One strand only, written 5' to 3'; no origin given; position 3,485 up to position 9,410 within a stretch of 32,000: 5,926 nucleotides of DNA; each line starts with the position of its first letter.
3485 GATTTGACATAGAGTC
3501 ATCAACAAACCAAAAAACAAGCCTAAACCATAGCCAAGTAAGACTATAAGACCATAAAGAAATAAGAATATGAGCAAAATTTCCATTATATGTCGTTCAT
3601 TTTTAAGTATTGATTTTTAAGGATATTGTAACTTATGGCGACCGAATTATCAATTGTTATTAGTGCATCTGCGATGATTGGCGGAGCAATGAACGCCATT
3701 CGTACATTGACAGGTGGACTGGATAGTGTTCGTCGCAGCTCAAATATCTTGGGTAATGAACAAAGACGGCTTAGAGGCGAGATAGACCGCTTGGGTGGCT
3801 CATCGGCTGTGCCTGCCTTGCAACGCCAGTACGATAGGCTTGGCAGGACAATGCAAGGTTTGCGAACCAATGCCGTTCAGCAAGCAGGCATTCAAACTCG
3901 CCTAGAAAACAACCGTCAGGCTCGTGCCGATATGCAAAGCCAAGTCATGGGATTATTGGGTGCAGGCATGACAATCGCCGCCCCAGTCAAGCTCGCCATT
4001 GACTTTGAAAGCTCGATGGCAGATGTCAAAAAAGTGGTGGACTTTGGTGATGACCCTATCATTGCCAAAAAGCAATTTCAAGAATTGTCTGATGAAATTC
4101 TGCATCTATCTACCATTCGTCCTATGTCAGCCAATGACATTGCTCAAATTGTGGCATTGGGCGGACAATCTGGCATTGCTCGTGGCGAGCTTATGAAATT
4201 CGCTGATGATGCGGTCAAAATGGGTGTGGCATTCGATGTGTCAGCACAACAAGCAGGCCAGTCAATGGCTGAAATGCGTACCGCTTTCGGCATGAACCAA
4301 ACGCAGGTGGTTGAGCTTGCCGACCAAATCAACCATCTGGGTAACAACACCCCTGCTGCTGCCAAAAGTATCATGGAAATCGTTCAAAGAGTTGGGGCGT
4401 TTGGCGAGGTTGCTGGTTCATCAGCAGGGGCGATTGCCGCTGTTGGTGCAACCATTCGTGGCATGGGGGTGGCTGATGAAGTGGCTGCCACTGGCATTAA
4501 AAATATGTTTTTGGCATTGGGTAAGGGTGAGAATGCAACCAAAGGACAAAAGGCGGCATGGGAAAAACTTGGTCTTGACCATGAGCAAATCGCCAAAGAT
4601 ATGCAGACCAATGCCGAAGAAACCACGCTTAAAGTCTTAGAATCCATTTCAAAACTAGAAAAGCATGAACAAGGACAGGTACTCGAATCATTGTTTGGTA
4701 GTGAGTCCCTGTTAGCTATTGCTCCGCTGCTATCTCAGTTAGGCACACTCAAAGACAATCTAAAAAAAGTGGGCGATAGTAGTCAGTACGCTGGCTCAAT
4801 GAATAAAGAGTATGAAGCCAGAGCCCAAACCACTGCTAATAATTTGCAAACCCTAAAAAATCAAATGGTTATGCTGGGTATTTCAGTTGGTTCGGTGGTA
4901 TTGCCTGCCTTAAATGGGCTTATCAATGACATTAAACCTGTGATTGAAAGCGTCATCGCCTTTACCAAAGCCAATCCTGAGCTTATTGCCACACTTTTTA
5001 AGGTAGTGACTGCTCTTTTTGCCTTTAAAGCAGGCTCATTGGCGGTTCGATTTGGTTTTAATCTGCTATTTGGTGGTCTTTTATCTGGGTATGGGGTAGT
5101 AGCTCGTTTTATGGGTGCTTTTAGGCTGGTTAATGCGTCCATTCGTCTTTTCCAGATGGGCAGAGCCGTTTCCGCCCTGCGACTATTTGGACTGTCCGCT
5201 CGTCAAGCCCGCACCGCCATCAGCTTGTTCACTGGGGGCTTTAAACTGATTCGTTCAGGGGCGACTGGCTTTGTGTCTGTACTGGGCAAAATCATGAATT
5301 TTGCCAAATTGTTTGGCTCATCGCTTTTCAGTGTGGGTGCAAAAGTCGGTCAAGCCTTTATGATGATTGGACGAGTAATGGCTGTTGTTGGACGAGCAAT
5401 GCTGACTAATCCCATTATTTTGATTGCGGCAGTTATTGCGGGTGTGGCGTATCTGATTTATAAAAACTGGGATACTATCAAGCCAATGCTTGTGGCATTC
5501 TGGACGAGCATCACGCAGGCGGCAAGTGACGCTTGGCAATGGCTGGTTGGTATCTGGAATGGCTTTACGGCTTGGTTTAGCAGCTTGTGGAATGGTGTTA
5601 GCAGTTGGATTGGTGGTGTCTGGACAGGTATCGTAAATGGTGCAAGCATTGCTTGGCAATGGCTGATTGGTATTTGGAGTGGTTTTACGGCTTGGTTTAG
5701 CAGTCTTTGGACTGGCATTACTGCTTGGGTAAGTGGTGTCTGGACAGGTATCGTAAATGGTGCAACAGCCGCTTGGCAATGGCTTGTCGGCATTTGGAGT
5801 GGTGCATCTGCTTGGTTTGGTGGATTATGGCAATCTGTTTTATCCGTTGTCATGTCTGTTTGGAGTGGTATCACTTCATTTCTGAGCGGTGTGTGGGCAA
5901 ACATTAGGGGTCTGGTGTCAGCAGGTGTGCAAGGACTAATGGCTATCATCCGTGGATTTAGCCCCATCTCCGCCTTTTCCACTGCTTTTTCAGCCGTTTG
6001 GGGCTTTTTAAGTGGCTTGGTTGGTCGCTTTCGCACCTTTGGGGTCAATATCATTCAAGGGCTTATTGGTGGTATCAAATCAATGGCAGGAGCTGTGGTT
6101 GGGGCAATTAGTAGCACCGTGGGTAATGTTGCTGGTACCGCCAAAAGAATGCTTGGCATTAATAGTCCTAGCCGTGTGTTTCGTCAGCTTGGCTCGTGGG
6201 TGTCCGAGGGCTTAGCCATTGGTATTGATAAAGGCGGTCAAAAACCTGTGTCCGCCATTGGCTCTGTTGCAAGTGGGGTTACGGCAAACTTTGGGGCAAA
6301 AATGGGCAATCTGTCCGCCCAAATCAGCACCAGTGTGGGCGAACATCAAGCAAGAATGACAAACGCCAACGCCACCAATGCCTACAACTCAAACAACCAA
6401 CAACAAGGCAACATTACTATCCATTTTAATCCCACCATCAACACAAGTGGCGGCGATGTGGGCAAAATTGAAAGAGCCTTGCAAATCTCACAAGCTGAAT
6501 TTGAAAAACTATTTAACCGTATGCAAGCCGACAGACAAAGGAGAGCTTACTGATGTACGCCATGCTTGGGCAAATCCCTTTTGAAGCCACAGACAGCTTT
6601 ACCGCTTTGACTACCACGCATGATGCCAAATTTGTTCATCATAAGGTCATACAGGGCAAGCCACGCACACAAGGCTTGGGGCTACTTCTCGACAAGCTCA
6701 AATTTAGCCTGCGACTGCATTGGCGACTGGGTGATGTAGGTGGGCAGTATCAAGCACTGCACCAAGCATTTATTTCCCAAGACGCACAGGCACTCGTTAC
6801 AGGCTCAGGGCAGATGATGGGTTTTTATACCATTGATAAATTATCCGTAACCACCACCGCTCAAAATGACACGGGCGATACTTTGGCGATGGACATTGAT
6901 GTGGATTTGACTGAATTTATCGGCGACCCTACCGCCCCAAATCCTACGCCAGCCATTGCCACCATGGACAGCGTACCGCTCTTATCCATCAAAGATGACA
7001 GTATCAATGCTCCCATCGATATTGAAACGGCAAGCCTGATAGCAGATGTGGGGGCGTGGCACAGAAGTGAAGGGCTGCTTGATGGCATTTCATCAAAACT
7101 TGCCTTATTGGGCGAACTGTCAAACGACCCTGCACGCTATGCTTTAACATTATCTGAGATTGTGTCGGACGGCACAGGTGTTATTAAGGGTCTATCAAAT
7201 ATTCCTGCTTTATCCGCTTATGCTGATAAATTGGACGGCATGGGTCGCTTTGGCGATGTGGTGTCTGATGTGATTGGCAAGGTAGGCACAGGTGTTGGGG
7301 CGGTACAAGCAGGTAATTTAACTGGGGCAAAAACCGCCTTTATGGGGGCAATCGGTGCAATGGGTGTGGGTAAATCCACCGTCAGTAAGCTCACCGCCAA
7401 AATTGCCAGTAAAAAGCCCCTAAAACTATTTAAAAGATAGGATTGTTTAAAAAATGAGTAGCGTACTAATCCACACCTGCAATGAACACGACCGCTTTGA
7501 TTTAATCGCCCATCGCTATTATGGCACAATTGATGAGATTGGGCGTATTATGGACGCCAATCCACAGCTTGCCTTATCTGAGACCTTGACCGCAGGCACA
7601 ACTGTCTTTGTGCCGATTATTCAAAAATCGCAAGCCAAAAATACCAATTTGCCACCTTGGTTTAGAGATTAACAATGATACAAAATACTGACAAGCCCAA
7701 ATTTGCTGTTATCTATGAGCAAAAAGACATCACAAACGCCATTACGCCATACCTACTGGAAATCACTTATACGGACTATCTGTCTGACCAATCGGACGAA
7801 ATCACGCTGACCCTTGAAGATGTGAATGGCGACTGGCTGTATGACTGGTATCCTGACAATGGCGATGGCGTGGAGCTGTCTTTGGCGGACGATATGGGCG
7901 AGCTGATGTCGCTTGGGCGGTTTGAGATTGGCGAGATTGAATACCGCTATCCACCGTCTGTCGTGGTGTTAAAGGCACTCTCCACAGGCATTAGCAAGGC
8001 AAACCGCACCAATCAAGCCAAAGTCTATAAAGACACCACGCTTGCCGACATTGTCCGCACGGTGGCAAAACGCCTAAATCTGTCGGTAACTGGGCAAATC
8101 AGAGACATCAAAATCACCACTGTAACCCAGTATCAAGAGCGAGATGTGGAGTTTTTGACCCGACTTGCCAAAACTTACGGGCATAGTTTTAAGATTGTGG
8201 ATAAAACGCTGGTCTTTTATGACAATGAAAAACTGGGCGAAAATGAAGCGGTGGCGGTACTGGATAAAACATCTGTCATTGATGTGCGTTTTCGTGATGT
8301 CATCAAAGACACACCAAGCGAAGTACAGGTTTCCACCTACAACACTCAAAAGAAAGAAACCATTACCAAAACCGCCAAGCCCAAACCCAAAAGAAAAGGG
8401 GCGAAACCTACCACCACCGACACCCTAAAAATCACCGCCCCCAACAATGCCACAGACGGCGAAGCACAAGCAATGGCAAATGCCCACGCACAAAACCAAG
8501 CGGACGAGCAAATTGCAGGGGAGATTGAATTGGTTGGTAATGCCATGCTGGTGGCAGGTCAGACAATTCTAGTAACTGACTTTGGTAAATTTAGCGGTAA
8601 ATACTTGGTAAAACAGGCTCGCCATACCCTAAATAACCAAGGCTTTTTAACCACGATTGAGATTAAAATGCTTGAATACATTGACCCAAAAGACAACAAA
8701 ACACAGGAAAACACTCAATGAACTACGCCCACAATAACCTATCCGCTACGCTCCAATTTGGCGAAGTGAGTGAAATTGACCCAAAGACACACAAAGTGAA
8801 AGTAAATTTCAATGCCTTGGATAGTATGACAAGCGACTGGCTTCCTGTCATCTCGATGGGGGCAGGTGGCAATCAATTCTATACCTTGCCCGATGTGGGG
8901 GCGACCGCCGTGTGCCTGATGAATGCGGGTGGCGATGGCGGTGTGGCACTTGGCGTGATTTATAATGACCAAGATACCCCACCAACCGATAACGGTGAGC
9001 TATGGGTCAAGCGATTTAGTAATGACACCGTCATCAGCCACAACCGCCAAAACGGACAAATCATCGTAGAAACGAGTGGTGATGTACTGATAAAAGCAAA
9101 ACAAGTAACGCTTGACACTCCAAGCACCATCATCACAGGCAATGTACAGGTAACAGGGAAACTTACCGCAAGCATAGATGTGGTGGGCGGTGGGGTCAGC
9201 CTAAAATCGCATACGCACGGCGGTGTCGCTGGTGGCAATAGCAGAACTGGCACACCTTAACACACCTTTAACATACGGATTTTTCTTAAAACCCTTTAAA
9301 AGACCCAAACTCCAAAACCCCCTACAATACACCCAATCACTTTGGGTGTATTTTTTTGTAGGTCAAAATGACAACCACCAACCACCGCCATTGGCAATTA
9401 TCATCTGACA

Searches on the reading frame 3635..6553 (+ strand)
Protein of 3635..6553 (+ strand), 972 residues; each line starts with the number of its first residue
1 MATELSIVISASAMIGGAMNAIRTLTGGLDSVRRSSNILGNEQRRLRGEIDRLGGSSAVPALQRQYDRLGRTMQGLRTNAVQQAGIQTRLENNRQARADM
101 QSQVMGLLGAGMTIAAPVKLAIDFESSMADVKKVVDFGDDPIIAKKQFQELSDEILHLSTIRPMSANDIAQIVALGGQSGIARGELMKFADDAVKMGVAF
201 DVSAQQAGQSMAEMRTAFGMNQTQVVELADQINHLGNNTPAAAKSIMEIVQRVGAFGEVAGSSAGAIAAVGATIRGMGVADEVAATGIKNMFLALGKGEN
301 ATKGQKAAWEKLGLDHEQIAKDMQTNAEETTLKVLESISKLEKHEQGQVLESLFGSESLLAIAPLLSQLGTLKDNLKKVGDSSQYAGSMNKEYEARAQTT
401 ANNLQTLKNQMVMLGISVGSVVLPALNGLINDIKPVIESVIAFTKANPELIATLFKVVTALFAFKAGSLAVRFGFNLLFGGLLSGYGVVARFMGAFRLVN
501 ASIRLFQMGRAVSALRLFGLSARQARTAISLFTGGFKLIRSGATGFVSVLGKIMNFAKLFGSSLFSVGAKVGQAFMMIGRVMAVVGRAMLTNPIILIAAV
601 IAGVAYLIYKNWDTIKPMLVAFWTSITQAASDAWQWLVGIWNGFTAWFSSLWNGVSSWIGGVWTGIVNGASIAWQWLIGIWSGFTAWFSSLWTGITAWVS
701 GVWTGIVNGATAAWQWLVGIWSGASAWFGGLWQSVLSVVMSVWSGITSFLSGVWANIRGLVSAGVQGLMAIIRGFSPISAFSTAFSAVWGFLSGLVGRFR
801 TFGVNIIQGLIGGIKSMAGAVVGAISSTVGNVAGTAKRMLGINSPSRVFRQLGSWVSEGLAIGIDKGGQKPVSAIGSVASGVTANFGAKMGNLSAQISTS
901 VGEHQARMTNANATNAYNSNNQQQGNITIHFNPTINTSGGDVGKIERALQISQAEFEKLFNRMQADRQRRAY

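Call 7: search_protein_families(library=phrogs, proteins=[window:3635-6553:+])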
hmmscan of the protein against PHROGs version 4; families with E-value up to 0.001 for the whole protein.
window:3635-6553:+ (972 aa): 43 families (the best 25 are shown)
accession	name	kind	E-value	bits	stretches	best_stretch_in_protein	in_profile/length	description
phrog_28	-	tail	1.7e-120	405.5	1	18-676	115-704/1228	tail length tape measure protein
phrog_58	-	tail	7.8e-64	217.7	1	18-938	195-1044/1544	tail length tape measure protein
phrog_1272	-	tail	2.4e-63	215.5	2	61-789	186-874/1606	tail length tape measure protein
phrog_5690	-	unknown function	1.9e-60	206.5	2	692-972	599-892/907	-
phrog_30543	-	tail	4.1e-51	174.9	1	108-429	53-380/1167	tail length tape measure protein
phrog_14441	-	tail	5.6e-51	174.6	1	68-288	23-239/241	tail length tape measure protein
phrog_17727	-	tail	1.5e-39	137.3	2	284-470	16-200/443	tail length tape measure protein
phrog_991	-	tail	3.4e-34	118.7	2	12-718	198-786/1966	tail length tape measure protein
phrog_3336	-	tail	8.8e-33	114.9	2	80-507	51-333/1051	tail length tape measure protein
phrog_1533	-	tail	2.9e-30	105.6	1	69-614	222-675/1688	tail length tape measure protein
phrog_35707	-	tail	3e-29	103.2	1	60-437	21-397/755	tail length tape measure protein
phrog_5493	-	tail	1.4e-27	97.5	2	782-927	929-1072/1102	tail length tape measure protein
phrog_13339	-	tail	2.6e-26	92.2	1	86-459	49-425/2156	tail length tape measure protein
phrog_1293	-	tail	2.8e-26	92.7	1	61-612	109-627/1424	tail length tape measure protein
phrog_305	-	tail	6.6e-25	88.9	1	384-933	367-769/1001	tail length tape measure protein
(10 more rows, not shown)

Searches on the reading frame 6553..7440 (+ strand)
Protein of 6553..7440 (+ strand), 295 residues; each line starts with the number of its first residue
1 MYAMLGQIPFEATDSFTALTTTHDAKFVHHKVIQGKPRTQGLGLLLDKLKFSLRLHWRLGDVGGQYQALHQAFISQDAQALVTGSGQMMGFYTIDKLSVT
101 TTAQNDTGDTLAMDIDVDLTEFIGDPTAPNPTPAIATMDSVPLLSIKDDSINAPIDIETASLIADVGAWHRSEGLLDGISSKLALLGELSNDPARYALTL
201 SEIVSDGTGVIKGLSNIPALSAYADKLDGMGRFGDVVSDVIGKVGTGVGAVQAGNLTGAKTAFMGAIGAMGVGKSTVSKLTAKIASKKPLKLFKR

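Call 7: search_protein_families(library=phrogs, proteins=[window:6553-7440:+])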
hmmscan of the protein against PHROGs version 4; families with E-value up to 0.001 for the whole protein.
window:6553-7440:+ (295 aa): 2 families
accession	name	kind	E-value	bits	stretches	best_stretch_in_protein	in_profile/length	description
phrog_788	-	tail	1.8e-48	166.8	1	1-286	1-294/297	tail protein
phrog_76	-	tail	1.5e-15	58.7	1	1-128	29-156/272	tail protein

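Call 13: search_protein_families(library=pfam, proteins=[window:6553-7440:+], max_evalue=0.01)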
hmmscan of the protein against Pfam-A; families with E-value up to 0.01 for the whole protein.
window:6553-7440:+ (295 aa): 1 family
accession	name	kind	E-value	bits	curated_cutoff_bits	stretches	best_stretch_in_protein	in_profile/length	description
PF06995.16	Phage_P2_GpU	-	4.6e-18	65.4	27.5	1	6-122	1-118/120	Phage P2 GpU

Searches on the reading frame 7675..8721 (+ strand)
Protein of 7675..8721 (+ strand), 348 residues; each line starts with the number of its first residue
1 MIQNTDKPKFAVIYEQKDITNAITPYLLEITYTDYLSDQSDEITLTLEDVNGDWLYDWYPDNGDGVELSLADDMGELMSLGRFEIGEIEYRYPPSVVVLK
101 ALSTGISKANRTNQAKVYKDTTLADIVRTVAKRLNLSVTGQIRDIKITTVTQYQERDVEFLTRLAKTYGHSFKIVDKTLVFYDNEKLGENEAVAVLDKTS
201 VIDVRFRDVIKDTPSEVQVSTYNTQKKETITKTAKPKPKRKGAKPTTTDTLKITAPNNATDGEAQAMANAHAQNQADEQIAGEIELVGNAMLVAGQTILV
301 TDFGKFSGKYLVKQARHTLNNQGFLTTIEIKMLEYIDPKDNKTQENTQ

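Call 7: search_protein_families(library=phrogs, proteins=[window:7675-8721:+])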
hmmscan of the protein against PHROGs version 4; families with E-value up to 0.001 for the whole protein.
window:7675-8721:+ (348 aa): 8 families
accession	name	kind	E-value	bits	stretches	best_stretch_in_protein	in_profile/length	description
phrog_52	-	tail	3e-92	311.6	1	5-346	191-529/677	tail protein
phrog_4456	-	unknown function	2.5e-19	70.2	1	4-113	15-121/126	-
phrog_20686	-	unknown function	7.2e-18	66.1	1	235-347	6-118/135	-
phrog_196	-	tail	1.3e-10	41.5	1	95-345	184-373/536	baseplate hub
phrog_24348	-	unknown function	1.1e-06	29.5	1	4-37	13-46/50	-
phrog_12925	-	tail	8.1e-06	26.7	1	140-331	5-216/227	tail protein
phrog_33062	-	unknown function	0.00024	22.2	1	288-330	3-46/54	-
phrog_350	-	tail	0.00099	19.2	0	189-330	290-423/436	tail protein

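Call 13: search_protein_families(library=pfam, proteins=[window:7675-8721:+], max_evalue=0.01)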
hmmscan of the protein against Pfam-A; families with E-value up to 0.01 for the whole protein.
window:7675-8721:+ (348 aa): 2 families
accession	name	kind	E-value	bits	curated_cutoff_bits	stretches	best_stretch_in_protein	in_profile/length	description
PF05954.17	Phage_GPD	-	7.8e-16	58.6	30.1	1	110-322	76-304/305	Phage tail baseplate hub (GPD)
PF15862.10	Coilin_N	-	0.0092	16.3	32.9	0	162-243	31-117/139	Coilin N-terminus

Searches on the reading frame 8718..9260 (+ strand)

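Call 13: search_protein_families(library=pfam, proteins=[window:8718-9260:+], max_evalue=0.01)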
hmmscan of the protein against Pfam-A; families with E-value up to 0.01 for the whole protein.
window:8718-9260:+ (180 aa): 3 families
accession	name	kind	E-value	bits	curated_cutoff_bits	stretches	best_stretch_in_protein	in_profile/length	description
PF04717.18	Phage_base_V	-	2.7e-07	31.3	23.8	1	16-82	4-75/75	Type VI secretion system/phage-baseplate injector OB domain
PF18946.5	Apex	-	1.1e-06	29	20.8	1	159-180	1-22/23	GpV Apex motif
PF18715.7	Phage_spike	-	0.00052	20.4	28.2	1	123-159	5-37/53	Phage spike trimer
